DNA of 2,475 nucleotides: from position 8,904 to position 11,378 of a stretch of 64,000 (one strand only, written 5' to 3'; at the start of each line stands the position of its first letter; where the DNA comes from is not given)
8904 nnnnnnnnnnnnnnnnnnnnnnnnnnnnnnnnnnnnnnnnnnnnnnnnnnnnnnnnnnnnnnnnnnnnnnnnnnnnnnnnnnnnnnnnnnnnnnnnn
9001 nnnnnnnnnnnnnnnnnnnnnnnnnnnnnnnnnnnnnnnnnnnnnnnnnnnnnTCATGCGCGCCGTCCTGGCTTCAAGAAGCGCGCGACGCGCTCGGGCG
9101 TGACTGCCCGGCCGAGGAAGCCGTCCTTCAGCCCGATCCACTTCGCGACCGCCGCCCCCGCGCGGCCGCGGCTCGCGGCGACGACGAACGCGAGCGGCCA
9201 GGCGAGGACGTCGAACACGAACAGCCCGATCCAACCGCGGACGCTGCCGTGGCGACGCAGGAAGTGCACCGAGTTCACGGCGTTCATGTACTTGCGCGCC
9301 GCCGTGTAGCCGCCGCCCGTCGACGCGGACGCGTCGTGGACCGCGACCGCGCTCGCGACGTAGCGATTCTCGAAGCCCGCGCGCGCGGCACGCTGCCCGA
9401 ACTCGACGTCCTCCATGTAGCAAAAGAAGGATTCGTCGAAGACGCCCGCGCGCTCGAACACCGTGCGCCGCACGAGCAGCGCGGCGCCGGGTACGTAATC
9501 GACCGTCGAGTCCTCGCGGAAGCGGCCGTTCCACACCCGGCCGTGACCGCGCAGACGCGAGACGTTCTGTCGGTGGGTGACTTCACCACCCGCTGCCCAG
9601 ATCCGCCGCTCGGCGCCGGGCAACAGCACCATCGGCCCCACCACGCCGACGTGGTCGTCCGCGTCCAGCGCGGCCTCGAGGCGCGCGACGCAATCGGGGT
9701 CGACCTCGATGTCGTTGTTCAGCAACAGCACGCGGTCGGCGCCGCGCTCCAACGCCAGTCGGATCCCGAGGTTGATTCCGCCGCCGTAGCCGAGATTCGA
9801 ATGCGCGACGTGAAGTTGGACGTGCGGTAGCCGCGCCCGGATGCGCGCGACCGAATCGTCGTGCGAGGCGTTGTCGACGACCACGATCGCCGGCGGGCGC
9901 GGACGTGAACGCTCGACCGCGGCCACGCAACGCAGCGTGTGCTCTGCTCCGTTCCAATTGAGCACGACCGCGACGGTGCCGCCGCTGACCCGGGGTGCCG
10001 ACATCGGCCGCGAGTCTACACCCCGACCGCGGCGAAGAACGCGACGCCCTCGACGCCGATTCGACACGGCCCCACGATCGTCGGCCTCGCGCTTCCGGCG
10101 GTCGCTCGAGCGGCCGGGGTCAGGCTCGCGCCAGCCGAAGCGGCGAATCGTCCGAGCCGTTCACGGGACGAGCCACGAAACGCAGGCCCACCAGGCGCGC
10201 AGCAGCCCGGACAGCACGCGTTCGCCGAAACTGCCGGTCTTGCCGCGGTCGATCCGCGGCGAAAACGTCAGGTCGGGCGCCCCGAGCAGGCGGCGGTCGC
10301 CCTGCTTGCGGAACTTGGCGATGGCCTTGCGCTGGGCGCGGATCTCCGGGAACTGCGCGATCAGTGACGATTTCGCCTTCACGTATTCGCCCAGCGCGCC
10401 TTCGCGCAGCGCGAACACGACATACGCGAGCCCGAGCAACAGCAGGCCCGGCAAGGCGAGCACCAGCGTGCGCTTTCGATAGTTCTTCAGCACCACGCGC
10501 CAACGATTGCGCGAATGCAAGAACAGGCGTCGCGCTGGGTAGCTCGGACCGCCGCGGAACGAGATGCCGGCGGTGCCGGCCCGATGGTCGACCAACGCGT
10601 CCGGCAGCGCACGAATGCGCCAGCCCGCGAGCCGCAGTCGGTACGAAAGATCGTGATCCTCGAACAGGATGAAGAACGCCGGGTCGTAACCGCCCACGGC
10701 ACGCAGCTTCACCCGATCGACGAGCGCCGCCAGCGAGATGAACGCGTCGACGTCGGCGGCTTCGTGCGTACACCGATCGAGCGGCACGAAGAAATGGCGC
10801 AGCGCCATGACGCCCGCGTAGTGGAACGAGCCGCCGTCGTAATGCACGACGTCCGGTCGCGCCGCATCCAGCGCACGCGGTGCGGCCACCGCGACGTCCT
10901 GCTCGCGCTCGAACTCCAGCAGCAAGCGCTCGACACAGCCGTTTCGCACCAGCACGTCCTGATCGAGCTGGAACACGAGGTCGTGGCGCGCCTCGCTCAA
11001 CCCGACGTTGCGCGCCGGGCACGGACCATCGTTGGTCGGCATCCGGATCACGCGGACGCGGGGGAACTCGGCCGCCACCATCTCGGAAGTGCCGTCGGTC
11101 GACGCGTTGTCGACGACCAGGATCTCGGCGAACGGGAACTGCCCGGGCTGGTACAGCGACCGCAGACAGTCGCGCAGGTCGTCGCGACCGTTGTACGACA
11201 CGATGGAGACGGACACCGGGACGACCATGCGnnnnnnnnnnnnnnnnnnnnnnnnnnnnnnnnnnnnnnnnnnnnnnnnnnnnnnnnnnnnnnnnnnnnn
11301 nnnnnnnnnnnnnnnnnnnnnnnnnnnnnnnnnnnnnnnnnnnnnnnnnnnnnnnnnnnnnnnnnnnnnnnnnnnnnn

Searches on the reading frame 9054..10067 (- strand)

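Call 4: search_protein_families(library=pfam, proteins=[window:9054-10067:-], max_evalue=0.01)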
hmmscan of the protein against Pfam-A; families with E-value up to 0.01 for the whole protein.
window:9054-10067:- (337 aa): 4 families
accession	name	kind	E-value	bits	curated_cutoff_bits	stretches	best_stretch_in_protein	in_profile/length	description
PF00535.33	Glycos_transf_2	-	1.8e-12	48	23.3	1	34-168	3-132/168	Glycosyl transferase family 2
PF13641.12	Glyco_tranf_2_3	-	3.6e-11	44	27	1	33-249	5-215/230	Glycosyltransferase like family 2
PF13632.12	Glyco_trans_2_3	-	2e-10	41.2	27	1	113-294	2-174/198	Glycosyl transferase family group 2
PF13506.12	Glyco_transf_21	-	7.1e-05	22.8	21.7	1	89-240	10-150/174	Glycosyl transferase family 21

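Call 26: search_protein_families(library=ncbifam, proteins=[window:9057-10067:-], max_evalue=0.001)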
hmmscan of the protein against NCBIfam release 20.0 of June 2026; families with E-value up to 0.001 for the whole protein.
window:9057-10067:- (337 aa): 7 families
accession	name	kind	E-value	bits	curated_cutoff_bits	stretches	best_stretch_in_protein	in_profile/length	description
TIGR03965.1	mycofact_glyco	equivalog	7.2e-19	68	280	1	15-304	61-338/467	mycofactocin biosynthesis glycosyltransferase MftF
TIGR01556.1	rhamnosyltran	subfamily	4.4e-15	55.6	200.55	1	60-244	23-200/281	rhamnosyltransferase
NF041875.1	EPS_EpsD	equivalog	4.7e-14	52.5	370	1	38-274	8-235/325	exopolysaccharide biosynthesis glycosyltransferase EpsD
NF050113.1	gal_furan_GlfT1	equivalog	2e-11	43.7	330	1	32-246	2-208/290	galactofuranosyltransferase GlfT1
TIGR04283.1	glyco_like_mftF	equivalog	4.6e-09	36.2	182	1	37-241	7-182/221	TIGR04283 family arsenosugar biosynthesis glycosyltransferase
NF050819.1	PolSacchBiosHfsG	equivalog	2.2e-06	27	500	1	49-230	30-204/302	polysaccharide biosynthesis protein HfsG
NF041865.1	EpsU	equivalog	0.0008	18.5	700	0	44-308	57-316/394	exopolysaccharide biosynthesis GT2 family glycosyltransferase EpsU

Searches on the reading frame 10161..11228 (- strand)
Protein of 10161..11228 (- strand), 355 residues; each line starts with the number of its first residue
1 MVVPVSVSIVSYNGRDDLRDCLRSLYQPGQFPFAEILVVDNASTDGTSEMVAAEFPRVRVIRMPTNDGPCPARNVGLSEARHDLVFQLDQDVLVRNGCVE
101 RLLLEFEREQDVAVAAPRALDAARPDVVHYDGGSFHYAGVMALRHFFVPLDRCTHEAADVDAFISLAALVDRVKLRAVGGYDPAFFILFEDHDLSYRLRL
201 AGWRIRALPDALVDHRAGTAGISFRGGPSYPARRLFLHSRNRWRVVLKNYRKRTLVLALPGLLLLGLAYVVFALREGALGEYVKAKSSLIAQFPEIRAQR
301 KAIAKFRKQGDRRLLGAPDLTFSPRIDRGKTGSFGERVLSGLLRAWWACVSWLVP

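Call 4: search_protein_families(library=pfam, proteins=[window:10161-11228:-], max_evalue=0.01)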
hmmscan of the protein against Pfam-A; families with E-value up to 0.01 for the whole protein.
window:10161-11228:- (355 aa): 6 families
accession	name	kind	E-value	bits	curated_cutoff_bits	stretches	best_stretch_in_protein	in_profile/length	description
PF00535.33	Glycos_transf_2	-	4.6e-24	85.7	23.3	1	6-118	1-116/168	Glycosyl transferase family 2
PF13641.12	Glyco_tranf_2_3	-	1.4e-12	48.6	27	1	5-218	3-214/230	Glycosyltransferase like family 2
PF13632.12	Glyco_trans_2_3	-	1.1e-06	29.1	27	1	85-279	2-177/198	Glycosyl transferase family group 2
PF10111.15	Glyco_tranf_2_2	-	2.6e-06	27.6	27.3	1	32-217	28-219/276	Glycosyltransferase like family 2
PF13506.12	Glyco_transf_21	-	1e-05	25.5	21.7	1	76-216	25-155/174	Glycosyl transferase family 21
PF13704.12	Glyco_tranf_2_4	-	0.0024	18.7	27.5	1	31-67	17-52/98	Glycosyl transferase family 2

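Call 26: search_protein_families(library=ncbifam, proteins=[window:10164-11228:-], max_evalue=0.001)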
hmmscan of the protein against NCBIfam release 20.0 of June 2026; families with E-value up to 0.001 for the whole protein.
window:10164-11228:- (355 aa): 18 families
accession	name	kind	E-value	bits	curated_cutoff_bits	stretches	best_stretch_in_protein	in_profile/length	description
TIGR03965.1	mycofact_glyco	equivalog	3.2e-26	92.2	280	1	5-217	76-282/467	mycofactocin biosynthesis glycosyltransferase MftF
NF041875.1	EPS_EpsD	equivalog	2.8e-20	73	370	1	5-218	1-209/325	exopolysaccharide biosynthesis glycosyltransferase EpsD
TIGR03937.1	PgaC_IcaA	equivalog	7.1e-15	54.9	422.3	1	4-114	46-158/407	poly-beta-1,6-N-acetyl-D-glucosamine synthase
TIGR01556.1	rhamnosyltran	subfamily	1.9e-13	50.2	200.55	1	33-257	21-247/281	rhamnosyltransferase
NF007482.0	PRK10073.1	equivalog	7.7e-12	44.8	423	1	5-116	8-119/334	glycosyltransferase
NF047683.1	TeichurnBiosyTuaG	equivalog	7.3e-10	38.9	400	1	5-114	8-118/252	teichuronic acid biosynthesis protein TuaG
TIGR04283.1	glyco_like_mftF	equivalog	6.9e-09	35.6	182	1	5-112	1-103/221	TIGR04283 family arsenosugar biosynthesis glycosyltransferase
TIGR03111.1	glyc2_xrt_Gpos1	hypoth_equivalog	1.6e-08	33.8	363.95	1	6-114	52-164/439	TIGR03111 family XrtG-associated glycosyltransferase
NF038302.1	EPS_HpsE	equivalog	3.5e-08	32.8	300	1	5-112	3-116/307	hormogonium polysaccharide biosynthesis glycosyltransferase HpsE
TIGR04195.1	S_glycosyl_SunS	equivalog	7.4e-08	31.6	350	1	6-92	60-142/421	SunS family peptide S-glycosyltransferase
NF038299.1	EPS_HpsN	equivalog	8e-07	28.3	425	1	5-124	3-124/317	hormogonium polysaccharide biosynthesis glycosyltransferase HpsN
NF050050.1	ProtGlycPglI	equivalog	4.3e-06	26.3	500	1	5-106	4-108/306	GalNAc(5)-diNAcBac-PP-undecaprenol beta-1,3-glucosyltransferase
NF045692.1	OglycostaseCruG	equivalog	5.1e-06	25.7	600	1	4-82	42-118/386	2'-O-glycosyltransferase CruG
TIGR04242.1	nodulat_NodC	equivalog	6.1e-05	22.1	550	1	5-108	50-158/395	chitooligosaccharide synthase NodC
NF053846.1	glyco_with_XrtP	equivalog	0.00016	20.5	520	0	187-217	250-280/440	XrtP-associated glycosyltransferase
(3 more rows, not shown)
